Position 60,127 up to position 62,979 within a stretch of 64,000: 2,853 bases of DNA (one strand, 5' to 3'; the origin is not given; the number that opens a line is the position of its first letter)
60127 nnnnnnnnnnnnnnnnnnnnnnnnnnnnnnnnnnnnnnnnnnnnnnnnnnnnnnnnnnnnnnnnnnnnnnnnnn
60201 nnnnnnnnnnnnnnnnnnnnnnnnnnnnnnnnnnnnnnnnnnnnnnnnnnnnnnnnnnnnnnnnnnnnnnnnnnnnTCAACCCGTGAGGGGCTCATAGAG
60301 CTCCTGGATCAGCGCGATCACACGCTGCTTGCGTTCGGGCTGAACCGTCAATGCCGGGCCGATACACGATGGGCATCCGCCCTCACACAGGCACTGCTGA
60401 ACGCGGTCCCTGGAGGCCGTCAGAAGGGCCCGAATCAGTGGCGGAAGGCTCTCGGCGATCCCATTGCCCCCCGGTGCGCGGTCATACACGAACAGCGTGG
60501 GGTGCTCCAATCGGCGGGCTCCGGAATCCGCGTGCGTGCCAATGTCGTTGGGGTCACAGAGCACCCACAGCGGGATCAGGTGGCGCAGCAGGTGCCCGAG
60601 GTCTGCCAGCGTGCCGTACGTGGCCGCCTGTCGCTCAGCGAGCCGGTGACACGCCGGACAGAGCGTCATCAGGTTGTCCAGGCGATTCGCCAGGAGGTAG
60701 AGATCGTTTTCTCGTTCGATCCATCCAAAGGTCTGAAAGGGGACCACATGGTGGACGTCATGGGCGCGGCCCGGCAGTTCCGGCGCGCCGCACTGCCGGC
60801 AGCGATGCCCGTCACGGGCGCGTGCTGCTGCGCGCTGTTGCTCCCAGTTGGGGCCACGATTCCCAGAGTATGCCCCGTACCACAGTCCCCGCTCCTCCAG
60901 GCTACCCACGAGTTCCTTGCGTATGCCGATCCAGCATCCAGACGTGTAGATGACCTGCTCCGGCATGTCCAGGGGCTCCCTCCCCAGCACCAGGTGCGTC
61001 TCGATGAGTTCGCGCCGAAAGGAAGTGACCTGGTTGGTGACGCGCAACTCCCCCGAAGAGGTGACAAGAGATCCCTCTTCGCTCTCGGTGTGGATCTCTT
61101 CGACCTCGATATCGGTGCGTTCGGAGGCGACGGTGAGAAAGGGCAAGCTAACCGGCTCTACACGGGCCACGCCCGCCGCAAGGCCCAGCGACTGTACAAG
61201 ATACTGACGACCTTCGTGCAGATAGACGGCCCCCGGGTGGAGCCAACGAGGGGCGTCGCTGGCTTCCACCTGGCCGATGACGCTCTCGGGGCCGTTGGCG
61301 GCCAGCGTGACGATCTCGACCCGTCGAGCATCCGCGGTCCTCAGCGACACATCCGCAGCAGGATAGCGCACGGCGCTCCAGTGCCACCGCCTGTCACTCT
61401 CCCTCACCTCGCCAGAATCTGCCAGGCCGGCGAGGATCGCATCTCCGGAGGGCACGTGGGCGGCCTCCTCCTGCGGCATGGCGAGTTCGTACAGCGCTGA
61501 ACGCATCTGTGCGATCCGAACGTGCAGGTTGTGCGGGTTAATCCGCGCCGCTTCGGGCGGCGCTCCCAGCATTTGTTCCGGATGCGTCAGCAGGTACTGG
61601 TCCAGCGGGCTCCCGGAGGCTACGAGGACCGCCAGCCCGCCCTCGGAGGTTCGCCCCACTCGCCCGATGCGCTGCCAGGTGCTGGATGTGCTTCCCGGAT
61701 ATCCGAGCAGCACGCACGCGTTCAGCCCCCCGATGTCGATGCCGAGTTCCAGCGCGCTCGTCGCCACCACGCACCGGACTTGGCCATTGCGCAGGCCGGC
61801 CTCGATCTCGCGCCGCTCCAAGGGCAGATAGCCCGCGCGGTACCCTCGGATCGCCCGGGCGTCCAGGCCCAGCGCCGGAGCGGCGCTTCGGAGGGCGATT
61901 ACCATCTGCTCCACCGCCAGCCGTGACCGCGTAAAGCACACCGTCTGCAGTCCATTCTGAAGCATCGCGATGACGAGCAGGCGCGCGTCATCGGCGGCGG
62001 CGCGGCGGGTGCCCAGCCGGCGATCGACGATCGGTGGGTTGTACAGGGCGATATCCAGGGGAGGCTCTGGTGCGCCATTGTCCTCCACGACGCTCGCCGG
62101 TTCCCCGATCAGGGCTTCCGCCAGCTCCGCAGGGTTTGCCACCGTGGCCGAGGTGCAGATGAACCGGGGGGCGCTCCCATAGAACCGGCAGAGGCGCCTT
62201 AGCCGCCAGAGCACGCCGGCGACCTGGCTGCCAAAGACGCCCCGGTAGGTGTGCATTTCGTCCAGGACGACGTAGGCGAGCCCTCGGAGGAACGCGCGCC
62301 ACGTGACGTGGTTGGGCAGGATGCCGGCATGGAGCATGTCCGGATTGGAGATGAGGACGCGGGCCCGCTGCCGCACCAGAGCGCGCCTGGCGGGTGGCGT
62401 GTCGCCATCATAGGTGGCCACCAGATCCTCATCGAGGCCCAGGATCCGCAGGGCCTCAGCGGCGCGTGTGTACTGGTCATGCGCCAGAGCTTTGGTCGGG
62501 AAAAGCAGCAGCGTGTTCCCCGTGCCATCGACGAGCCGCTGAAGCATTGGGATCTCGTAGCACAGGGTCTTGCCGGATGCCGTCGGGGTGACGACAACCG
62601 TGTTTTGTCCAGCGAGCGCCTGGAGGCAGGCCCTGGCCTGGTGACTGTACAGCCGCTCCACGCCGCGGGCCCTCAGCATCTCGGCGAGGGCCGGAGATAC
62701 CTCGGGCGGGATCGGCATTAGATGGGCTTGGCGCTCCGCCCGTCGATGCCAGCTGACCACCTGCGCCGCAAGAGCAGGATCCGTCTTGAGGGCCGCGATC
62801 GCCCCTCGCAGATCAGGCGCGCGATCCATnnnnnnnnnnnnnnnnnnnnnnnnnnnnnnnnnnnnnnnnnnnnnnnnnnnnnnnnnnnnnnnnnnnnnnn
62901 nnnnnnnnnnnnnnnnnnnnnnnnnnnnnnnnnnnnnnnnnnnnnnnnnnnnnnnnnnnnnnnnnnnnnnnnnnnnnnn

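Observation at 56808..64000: ligA-mrfA-mrfB-hybrid GAF histidine kinase gene string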

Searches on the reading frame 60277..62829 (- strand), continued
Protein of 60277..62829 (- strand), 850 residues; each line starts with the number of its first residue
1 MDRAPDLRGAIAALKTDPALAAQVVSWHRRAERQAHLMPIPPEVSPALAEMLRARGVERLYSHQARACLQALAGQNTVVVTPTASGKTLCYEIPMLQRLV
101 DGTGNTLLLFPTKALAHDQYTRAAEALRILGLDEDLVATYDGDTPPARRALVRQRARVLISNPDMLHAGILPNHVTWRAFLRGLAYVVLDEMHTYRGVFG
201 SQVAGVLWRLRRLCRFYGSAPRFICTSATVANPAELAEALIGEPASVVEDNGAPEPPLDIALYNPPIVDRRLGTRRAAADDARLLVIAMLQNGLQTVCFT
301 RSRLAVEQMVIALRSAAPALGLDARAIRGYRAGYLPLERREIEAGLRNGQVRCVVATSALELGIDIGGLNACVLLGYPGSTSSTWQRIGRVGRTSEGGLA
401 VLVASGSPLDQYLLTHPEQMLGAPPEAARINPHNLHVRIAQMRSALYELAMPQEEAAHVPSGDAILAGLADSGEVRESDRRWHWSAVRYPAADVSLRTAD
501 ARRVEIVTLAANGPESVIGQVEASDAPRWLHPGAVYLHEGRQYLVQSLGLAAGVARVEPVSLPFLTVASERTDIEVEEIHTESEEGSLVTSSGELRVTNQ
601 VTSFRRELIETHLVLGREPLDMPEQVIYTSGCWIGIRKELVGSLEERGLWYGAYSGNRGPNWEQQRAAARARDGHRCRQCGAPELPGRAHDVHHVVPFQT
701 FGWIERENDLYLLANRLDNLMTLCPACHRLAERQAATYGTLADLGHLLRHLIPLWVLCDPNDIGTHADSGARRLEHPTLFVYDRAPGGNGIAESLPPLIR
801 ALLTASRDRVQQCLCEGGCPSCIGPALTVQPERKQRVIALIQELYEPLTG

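Call 70: find_encoding_contigs(protein=P0128, flank=9000, max_places=1)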
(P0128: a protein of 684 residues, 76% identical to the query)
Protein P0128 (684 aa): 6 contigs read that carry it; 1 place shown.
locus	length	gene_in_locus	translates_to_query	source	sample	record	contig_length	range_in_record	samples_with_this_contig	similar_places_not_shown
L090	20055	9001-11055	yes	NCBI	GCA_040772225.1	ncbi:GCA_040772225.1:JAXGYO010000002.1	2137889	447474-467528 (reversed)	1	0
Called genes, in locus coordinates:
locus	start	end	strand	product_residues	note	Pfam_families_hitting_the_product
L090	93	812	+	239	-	PF01553:Acyltransferase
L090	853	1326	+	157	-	PF02130:YbeY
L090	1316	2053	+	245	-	PF01138:RNase_PH, PF03725:RNase_PH_C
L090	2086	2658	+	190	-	PF01966:HD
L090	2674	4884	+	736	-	PF12773:DZR (weak), PF01476:LysM, PF23446:LysM1_NFP_LYK (faint), PF23473:LysM3_LYK4_5 (faint), PF01476:LysM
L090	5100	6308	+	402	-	PF04909:Amidohydro_2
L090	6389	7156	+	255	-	PF23441:SDR (weak), PF00106:adh_short, PF08659:KR, PF13561:adh_short_C2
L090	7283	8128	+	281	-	PF04098:Rad52_Rad22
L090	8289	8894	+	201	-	PF08239:SH3_3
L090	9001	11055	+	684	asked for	PF22745:Nlig-Ia, PF01653:DNA_ligase_aden, PF03120:OB_DNA_ligase, PF03119:DNA_ligase_ZBD, PF14520:HHH_5 (weak), PF12826:HHH_2, PF14520:HHH_5, PF00533:BRCT, +1 more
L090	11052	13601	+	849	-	PF00270:DEAD, PF04851:ResIII (weak), PF00271:Helicase_C, PF01844:HNH (weak), PF09369:MZB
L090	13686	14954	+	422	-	PF13482:RNase_H_2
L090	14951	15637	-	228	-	PF09335:VTT_dom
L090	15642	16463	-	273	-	PF13302:Acetyltransf_3 (weak), PF00583:Acetyltransf_1, PF13673:Acetyltransf_10 (weak), PF13508:Acetyltransf_7 (weak)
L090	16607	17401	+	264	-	PF01209:Ubie_methyltran, PF13489:Methyltransf_23, PF08241:Methyltransf_11, PF08242:Methyltransf_12, PF13649:Methyltransf_25, PF13847:Methyltransf_31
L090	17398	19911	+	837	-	PF13428:TPR_14 (faint), PF13174:TPR_6 (faint), PF13176:TPR_7 (faint), PF13181:TPR_8 (faint), PF13432:TPR_16, PF00515:TPR_1 (weak), PF07719:TPR_2 (weak), PF01464:SLT, +1 more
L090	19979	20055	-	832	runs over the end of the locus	PF07992:Pyr_redox_2, PF13738:Pyr_redox_3 (weak), PF00070:Pyr_redox, PF02852:Pyr_redox_dim, PF00581:Rhodanese, PF01206:TusA, PF02635:DsrE, PF13686:DrsE_2, +1 more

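Call 71: find_encoding_contigs(protein=P0144, flank=9000, max_places=1)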
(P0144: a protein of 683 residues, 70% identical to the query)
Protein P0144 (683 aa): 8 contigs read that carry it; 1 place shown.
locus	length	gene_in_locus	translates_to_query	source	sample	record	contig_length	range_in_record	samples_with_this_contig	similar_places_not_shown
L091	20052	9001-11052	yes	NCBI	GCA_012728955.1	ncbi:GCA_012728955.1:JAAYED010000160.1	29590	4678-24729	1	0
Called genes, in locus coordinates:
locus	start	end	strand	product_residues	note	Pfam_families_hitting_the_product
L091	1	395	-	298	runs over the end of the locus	PF03737:RraA-like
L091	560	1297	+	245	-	PF01553:Acyltransferase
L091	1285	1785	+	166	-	PF02130:YbeY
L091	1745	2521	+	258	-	PF01138:RNase_PH, PF03725:RNase_PH_C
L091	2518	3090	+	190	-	PF01966:HD (weak)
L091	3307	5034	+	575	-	PF01476:LysM, PF23446:LysM1_NFP_LYK (faint), PF23473:LysM3_LYK4_5 (faint), PF01476:LysM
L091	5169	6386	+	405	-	PF04909:Amidohydro_2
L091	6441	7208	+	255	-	PF23441:SDR (faint), PF00106:adh_short, PF08659:KR, PF13561:adh_short_C2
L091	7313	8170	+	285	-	PF04098:Rad52_Rad22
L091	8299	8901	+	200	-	PF08239:SH3_3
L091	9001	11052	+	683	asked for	PF22745:Nlig-Ia, PF01653:DNA_ligase_aden, PF03120:OB_DNA_ligase, PF03119:DNA_ligase_ZBD, PF14520:HHH_5 (weak), PF12826:HHH_2, PF00533:BRCT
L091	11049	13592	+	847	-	PF00270:DEAD, PF00271:Helicase_C, PF01844:HNH (faint), PF09369:MZB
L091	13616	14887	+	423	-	PF13482:RNase_H_2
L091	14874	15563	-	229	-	PF09335:VTT_dom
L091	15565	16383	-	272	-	PF13302:Acetyltransf_3 (weak), PF00583:Acetyltransf_1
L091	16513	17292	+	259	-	PF13489:Methyltransf_23, PF13649:Methyltransf_25, PF13847:Methyltransf_31, PF08241:Methyltransf_11, PF08242:Methyltransf_12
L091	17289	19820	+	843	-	PF00515:TPR_1 (faint), PF07719:TPR_2 (faint), PF13424:TPR_12 (faint), PF13174:TPR_6 (faint), PF13181:TPR_8 (faint), PF01464:SLT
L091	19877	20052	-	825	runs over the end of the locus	PF01266:DAO (faint), PF07992:Pyr_redox_2, PF13450:NAD_binding_8 (faint), PF00070:Pyr_redox, PF02852:Pyr_redox_dim, PF00581:Rhodanese, PF01206:TusA, PF13686:DrsE_2, +2 more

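Call 72: find_encoding_contigs(protein=P0236, flank=9000, max_places=1)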
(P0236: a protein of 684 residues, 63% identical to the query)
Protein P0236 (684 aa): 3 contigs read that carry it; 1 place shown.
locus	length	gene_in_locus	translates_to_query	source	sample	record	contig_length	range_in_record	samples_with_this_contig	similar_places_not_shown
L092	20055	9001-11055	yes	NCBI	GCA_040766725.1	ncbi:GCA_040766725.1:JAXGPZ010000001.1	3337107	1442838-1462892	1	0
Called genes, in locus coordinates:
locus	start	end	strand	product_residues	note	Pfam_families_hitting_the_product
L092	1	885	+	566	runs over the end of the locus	PF00111:Fer2, PF13510:Fer2_4, PF10588:NADH-G_4Fe-4S_3, PF22117:Fer4_Nqo3, PF12838:Fer4_7, PF13187:Fer4_9 (weak), PF04879:Molybdop_Fe4S4, PF00384:Molybdopterin, +1 more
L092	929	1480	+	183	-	PF01058:Oxidored_q6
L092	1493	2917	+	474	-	PF27537:HoxH, PF00374:NiFeSe_Hases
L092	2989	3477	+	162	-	-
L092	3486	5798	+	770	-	PF00708:Acylphosphatase, PF07503:zf-HYPF, PF01300:Sua5_yciO_yrdC, PF17788:HypF_C, PF22521:HypF_C_2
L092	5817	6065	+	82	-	PF01455:HupF_HypC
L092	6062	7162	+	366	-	PF01924:HypD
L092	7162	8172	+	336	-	PF00586:AIRS, PF02769:AIRS_C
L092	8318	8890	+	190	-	PF08239:SH3_3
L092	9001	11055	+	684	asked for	PF22745:Nlig-Ia, PF01653:DNA_ligase_aden, PF03120:OB_DNA_ligase, PF03119:DNA_ligase_ZBD, PF14520:HHH_5 (weak), PF12826:HHH_2, PF14520:HHH_5, PF00533:BRCT, +1 more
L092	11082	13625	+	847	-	PF00270:DEAD, PF04851:ResIII (weak), PF00271:Helicase_C, PF22982:WHD_HRQ1 (weak), PF01844:HNH (weak), PF09369:MZB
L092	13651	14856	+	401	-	PF13482:RNase_H_2, PF07719:TPR_2 (faint)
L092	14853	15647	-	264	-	PF13302:Acetyltransf_3 (weak), PF00583:Acetyltransf_1, PF13673:Acetyltransf_10 (faint), PF13508:Acetyltransf_7, PF08445:FR47 (weak)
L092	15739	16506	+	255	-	PF13489:Methyltransf_23, PF13847:Methyltransf_31, PF08241:Methyltransf_11, PF08242:Methyltransf_12, PF13649:Methyltransf_25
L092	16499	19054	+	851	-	PF07719:TPR_2 (faint), PF13428:TPR_14 (faint), PF01464:SLT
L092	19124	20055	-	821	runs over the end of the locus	PF07992:Pyr_redox_2, PF13450:NAD_binding_8 (faint), PF13738:Pyr_redox_3 (weak), PF00070:Pyr_redox, PF02852:Pyr_redox_dim, PF00581:Rhodanese, PF01206:TusA, PF13686:DrsE_2, +1 more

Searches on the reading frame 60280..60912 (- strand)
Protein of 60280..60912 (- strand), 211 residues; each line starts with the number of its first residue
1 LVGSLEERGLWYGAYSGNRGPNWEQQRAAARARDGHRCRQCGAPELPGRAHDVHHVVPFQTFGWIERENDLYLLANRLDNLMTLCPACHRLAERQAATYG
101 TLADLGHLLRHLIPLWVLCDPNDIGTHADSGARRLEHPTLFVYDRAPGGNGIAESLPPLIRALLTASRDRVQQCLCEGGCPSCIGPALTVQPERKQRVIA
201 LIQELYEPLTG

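Call 84: search_protein_representatives(protein=window:60280-60912:-)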
Query: 211 residues. Proteins with E-value up to 0.001 (for the whole library): 4730; up to 1e-10: 862; up to 1e-30: 45. The best 150 are listed.
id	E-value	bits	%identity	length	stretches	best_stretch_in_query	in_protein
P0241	2.7e-57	210.3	49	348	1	2-194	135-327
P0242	2.3e-55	204.0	48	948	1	4-200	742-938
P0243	6.5e-55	202.5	49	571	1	9-199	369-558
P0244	9.4e-52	192.2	47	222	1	4-205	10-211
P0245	5.7e-51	189.6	48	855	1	19-202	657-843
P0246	4.3e-49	183.5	48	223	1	18-207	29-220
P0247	3.3e-47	177.3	43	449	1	2-203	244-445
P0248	3.0e-46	174.2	44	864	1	15-203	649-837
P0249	5.3e-46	173.4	42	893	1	16-197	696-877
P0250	3.6e-45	170.6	45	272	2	3-127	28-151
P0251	3.4e-44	167.4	42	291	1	8-205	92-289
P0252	4.6e-44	167.0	47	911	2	4-132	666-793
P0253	2.0e-43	164.9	45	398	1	18-187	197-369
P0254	2.8e-42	161.2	46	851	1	2-209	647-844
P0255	9.3e-42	159.5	42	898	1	8-191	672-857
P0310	1.2e-25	106.7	62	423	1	18-98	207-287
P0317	4.6e-23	98.3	52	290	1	6-95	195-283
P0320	1.1e-22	97.1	54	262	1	10-96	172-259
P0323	4.3e-22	95.1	54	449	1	11-99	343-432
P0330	8.1e-22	94.3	57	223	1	8-93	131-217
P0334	1.0e-21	94.0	56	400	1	13-93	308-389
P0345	4.1e-21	91.9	56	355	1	9-94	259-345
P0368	6.7e-20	88.0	51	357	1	7-94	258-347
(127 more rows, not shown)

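Call 85: search_protein_families(library=pfam, proteins=[P0317, P0320, P0323, P0330, P0334, P0345, P0310, P0368], max_evalue=0.001)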
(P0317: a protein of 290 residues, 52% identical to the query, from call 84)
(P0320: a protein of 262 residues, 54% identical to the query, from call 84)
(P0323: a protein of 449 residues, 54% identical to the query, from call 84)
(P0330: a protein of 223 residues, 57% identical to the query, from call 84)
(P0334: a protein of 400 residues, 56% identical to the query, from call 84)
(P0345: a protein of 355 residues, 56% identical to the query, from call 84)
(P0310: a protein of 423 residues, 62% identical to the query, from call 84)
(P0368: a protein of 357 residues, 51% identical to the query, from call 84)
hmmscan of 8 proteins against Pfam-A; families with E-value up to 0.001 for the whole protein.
P0317 (290 aa): 1 family
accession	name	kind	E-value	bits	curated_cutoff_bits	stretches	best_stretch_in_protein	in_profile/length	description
PF01844.29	HNH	-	3.5e-07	30.7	21.4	1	227-280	1-44/47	HNH endonuclease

P0320 (262 aa): 2 families
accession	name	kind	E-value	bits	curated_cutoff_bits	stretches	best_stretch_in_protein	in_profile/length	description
PF01844.29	HNH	-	3.7e-08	33.8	21.4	1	200-257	1-46/47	HNH endonuclease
PF13391.12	HNH_2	-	0.00061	20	21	1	200-252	1-55/66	HNH endonuclease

P0323 (449 aa): 3 families
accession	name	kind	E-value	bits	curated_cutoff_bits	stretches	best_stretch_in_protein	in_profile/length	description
PF01844.29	HNH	-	4.9e-08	33.4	21.4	1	370-426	1-45/47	HNH endonuclease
PF06467.20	zf-FCS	-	5.4e-06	26.6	22.4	0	246-278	3-37/39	MYM-type Zinc finger with FCS sequence motif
PF13391.12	HNH_2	-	8e-05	22.9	21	1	370-432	1-65/66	HNH endonuclease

P0330 (223 aa): 2 families
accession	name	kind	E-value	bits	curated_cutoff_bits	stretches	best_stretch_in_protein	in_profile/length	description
PF01844.29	HNH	-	8.2e-06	26.3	21.4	1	161-214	1-42/47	HNH endonuclease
PF06467.20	zf-FCS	-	0.00088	19.5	22.4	0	88-122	3-39/39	MYM-type Zinc finger with FCS sequence motif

P0334 (400 aa): 2 families
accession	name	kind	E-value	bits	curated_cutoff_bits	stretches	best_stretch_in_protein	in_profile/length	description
PF01844.29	HNH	-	8.8e-07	29.4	21.4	1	333-387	1-43/47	HNH endonuclease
PF13391.12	HNH_2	-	0.00018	21.7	21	1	333-386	1-56/66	HNH endonuclease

P0345 (355 aa): 2 families
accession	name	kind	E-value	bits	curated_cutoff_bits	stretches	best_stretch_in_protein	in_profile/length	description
PF01844.29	HNH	-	6.6e-05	23.4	21.4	1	288-342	1-43/47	HNH endonuclease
PF13391.12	HNH_2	-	0.00081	19.6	21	0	291-342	1-57/66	HNH endonuclease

P0310 (423 aa): 1 family
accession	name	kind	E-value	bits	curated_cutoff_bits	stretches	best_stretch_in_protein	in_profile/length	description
PF01844.29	HNH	-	1.2e-07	32.2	21.4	1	227-281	1-44/47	HNH endonuclease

P0368 (357 aa): 3 families
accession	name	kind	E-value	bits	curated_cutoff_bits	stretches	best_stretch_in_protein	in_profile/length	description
PF01844.29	HNH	-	1.3e-08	35.3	21.4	1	290-346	1-45/47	HNH endonuclease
PF13391.12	HNH_2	-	0.00019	21.7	21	1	290-351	1-64/66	HNH endonuclease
PF06467.20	zf-FCS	-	0.00052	20.2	22.4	0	140-170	5-35/39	MYM-type Zinc finger with FCS sequence motif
